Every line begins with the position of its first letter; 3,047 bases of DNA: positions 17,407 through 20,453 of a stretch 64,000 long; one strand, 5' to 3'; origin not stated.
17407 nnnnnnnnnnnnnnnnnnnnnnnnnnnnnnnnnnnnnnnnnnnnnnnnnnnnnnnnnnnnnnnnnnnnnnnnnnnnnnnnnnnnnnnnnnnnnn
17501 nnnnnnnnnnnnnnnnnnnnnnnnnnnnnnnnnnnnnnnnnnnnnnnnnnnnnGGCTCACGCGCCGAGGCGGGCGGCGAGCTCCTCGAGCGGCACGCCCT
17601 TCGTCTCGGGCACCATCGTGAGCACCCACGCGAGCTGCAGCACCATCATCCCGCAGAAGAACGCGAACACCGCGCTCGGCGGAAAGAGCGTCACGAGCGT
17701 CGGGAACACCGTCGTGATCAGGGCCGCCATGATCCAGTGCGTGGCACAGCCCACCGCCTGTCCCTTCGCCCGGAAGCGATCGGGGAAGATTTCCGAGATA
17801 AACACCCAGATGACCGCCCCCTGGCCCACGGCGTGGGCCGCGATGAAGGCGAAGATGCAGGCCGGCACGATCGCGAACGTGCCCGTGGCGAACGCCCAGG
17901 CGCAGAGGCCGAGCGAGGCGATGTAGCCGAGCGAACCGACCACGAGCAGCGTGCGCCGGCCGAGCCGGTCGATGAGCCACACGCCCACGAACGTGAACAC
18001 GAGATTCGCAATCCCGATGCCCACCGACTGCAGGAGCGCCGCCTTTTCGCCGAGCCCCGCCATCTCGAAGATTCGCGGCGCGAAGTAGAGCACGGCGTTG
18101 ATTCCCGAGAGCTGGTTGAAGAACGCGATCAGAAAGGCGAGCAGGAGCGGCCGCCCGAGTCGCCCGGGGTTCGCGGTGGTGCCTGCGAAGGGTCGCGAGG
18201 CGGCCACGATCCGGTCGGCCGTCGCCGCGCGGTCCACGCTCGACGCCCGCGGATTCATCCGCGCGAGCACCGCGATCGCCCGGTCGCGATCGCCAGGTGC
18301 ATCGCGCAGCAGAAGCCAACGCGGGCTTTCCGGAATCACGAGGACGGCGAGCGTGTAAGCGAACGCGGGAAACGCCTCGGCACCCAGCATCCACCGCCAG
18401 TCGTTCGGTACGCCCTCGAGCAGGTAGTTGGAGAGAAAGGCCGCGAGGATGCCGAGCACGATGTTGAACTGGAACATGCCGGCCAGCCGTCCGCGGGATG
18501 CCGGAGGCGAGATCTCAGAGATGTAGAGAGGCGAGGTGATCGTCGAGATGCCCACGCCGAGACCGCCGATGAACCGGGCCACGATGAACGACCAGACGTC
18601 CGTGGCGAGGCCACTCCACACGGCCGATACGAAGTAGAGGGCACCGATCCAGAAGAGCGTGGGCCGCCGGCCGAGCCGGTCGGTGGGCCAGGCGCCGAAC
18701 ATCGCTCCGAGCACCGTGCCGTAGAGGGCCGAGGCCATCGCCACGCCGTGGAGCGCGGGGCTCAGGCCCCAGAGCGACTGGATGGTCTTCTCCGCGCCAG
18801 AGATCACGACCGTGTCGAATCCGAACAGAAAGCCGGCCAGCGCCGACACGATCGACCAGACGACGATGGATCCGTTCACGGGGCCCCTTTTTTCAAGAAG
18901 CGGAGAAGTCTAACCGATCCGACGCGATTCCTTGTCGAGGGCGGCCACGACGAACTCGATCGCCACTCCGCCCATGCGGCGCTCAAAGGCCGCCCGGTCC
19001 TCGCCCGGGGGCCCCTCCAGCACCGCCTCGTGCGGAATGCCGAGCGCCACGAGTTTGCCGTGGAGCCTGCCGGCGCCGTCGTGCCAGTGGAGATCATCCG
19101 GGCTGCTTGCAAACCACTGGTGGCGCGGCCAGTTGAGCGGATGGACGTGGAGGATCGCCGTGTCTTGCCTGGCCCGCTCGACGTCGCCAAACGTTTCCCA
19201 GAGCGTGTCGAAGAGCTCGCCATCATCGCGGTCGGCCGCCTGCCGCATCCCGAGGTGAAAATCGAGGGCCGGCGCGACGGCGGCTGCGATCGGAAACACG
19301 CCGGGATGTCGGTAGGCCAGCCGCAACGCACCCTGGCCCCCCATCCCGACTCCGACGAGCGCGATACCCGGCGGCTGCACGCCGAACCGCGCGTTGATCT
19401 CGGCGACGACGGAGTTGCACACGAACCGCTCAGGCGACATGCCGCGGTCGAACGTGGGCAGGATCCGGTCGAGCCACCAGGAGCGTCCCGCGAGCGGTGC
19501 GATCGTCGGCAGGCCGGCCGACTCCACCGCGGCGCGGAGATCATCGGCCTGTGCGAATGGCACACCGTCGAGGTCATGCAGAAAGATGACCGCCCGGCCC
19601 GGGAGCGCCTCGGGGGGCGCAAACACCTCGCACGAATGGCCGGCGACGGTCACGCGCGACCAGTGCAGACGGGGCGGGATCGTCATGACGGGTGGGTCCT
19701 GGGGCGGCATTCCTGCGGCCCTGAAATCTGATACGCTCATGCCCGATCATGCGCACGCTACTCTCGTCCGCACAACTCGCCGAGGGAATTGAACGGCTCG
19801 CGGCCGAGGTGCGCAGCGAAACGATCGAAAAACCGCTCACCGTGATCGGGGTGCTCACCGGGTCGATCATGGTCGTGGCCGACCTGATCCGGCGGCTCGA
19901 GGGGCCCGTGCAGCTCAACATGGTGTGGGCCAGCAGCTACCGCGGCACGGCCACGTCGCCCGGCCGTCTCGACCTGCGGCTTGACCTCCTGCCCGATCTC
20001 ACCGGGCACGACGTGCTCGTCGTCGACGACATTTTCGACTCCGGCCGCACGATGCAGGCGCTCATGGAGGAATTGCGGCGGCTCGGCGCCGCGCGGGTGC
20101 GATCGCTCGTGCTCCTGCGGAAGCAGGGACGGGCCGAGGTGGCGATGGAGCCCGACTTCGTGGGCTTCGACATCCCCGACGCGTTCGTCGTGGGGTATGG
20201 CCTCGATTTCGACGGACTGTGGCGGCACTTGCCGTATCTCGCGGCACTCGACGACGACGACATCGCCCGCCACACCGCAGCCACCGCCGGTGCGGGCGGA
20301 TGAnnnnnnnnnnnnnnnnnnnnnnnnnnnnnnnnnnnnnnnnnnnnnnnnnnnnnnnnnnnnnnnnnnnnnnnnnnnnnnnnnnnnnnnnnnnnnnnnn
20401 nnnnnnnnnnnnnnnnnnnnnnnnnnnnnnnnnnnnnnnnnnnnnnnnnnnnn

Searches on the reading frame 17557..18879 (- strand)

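Call 78: search_protein_families(library=pfam, proteins=[window:17557-18879:-], max_evalue=0.0001)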
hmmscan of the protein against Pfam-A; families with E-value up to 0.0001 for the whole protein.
window:17557-18879:- (440 aa): 2 families
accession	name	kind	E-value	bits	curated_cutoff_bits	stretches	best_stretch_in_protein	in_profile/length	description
PF00083.30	Sugar_tr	-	2.2e-95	320.7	22.3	1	9-435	2-449/452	Sugar (and other) transporter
PF07690.21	MFS_1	-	1.7e-29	103.3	33.4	2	13-350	2-309/347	Major Facilitator Superfamily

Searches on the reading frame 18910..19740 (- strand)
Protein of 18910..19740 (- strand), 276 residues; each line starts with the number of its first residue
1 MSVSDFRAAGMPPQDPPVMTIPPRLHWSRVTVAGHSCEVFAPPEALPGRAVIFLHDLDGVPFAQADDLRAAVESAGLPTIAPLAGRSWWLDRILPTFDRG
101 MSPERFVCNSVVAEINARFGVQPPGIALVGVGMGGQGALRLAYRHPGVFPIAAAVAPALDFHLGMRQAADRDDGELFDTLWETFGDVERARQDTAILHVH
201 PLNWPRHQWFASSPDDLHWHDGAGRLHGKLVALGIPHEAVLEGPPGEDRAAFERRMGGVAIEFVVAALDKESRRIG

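Call 78: search_protein_families(library=pfam, proteins=[window:18910-19740:-], max_evalue=0.0001)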
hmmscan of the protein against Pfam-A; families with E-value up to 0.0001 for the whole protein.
window:18910-19740:- (276 aa): 1 family
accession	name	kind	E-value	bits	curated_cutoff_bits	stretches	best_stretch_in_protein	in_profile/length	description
PF00756.26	Esterase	-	2.3e-08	34.6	22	1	104-187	95-160/251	Putative esterase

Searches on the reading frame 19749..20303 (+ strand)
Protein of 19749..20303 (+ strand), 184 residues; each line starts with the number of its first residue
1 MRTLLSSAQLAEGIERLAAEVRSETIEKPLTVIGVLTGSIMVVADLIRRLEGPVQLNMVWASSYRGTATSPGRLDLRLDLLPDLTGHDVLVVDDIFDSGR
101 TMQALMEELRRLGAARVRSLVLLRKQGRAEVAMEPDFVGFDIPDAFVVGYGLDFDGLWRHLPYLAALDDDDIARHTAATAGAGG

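Call 78: search_protein_families(library=pfam, proteins=[window:19749-20303:+], max_evalue=0.0001)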
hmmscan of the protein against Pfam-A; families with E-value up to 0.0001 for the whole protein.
window:19749-20303:+ (184 aa): 1 family
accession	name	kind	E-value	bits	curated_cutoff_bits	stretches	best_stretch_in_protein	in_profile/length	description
PF00156.33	Pribosyltran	-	1.2e-27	96.6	26.3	1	6-154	7-157/158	Phosphoribosyl transferase domain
